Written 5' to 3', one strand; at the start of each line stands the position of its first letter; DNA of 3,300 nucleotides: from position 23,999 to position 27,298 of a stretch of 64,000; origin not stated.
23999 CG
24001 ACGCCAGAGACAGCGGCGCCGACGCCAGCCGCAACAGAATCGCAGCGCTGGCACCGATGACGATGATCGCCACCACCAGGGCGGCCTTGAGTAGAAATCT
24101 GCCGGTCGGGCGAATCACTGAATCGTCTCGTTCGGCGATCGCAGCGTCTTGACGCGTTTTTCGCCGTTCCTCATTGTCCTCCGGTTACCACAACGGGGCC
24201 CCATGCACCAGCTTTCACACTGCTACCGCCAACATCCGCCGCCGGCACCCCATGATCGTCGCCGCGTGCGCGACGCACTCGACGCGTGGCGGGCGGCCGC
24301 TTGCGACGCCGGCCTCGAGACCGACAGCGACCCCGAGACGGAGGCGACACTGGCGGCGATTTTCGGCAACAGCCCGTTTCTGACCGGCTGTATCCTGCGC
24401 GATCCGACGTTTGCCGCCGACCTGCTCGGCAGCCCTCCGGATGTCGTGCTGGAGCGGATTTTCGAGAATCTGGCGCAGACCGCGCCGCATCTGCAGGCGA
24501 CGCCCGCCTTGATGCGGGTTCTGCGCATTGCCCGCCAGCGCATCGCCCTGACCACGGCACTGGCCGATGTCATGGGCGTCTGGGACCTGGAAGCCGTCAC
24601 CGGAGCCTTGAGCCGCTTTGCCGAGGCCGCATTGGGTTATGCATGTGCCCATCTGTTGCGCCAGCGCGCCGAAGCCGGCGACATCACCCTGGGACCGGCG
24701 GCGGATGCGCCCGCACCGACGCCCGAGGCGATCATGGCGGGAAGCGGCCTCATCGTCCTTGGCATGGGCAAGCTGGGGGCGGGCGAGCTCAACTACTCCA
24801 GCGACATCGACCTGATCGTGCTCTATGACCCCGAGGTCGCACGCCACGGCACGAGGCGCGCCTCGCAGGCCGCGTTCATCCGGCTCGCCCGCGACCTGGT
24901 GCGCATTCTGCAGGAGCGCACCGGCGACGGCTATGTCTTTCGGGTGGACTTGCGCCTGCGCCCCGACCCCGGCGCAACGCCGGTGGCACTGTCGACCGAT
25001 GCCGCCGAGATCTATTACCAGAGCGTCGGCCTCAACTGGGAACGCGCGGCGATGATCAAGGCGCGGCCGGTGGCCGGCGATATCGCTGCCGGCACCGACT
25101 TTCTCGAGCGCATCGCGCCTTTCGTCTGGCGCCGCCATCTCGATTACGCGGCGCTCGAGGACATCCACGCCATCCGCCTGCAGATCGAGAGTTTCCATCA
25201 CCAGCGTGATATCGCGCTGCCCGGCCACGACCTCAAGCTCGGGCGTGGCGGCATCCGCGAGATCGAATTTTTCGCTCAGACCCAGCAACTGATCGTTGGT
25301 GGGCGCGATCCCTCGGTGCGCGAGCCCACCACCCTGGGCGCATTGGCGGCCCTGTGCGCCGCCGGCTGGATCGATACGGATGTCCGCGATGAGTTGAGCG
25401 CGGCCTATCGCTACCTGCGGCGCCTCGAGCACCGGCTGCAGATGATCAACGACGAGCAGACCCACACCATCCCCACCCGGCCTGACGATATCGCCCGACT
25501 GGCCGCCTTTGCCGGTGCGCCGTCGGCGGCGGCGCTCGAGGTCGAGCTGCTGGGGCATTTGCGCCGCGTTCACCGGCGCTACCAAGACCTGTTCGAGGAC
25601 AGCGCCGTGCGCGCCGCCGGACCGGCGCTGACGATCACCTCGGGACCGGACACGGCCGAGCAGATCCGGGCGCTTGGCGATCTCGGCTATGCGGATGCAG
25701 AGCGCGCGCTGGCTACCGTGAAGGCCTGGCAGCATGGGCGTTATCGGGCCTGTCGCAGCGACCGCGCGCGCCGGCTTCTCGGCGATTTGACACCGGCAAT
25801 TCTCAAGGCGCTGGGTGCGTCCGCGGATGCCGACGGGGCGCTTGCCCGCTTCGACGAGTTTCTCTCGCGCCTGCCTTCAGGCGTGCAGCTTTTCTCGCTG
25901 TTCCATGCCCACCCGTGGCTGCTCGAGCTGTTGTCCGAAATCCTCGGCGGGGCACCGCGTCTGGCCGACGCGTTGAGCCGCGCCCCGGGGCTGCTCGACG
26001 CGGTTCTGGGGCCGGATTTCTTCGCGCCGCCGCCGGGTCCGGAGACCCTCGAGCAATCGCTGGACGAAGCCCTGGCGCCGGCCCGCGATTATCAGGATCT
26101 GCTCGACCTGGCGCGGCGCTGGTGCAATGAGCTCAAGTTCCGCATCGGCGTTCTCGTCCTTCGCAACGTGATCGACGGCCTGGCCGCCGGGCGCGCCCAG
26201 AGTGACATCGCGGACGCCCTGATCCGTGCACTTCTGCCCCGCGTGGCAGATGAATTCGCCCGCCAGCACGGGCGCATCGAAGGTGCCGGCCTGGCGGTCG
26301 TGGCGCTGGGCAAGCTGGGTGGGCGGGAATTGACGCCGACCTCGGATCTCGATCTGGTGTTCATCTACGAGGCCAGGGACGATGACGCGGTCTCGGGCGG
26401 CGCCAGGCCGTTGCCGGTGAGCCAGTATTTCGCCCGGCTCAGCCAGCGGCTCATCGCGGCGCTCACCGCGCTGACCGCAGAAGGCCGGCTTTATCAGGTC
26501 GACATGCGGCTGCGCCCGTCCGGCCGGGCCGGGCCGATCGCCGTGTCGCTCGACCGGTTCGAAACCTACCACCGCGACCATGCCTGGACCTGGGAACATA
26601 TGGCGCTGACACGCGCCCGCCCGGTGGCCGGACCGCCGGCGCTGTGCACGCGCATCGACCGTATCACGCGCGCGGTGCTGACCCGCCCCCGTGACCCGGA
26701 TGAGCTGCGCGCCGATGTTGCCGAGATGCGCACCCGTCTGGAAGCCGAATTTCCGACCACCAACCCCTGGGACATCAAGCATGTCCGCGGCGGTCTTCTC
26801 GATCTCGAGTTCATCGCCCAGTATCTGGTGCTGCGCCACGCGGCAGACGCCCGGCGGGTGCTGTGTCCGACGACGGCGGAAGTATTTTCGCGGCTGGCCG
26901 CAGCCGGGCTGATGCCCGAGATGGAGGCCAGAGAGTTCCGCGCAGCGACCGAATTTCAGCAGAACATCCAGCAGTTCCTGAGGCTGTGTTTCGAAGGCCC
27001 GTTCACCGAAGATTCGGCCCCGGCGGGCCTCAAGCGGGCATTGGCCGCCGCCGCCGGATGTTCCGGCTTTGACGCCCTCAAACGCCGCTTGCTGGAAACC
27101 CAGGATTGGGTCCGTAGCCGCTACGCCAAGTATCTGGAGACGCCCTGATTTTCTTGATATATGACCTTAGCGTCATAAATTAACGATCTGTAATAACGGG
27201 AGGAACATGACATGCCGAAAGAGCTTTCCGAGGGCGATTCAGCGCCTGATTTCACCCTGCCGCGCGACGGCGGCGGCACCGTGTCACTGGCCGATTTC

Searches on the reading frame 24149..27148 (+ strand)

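Call 63: search_protein_families(library=pfam, proteins=[window:24149-27148:+], max_evalue=0.00001)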
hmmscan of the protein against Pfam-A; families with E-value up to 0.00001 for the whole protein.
window:24149-27148:+ (999 aa): 2 families
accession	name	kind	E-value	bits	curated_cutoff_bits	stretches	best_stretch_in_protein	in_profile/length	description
PF03710.21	GlnE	-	1.2e-115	385.7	24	2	67-320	3-251/252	Glutamate-ammonia ligase adenylyltransferase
PF08335.16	GlnD_UR_UTase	-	6.7e-39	133.6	21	2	352-482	18-141/141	GlnD PII-uridylyltransferase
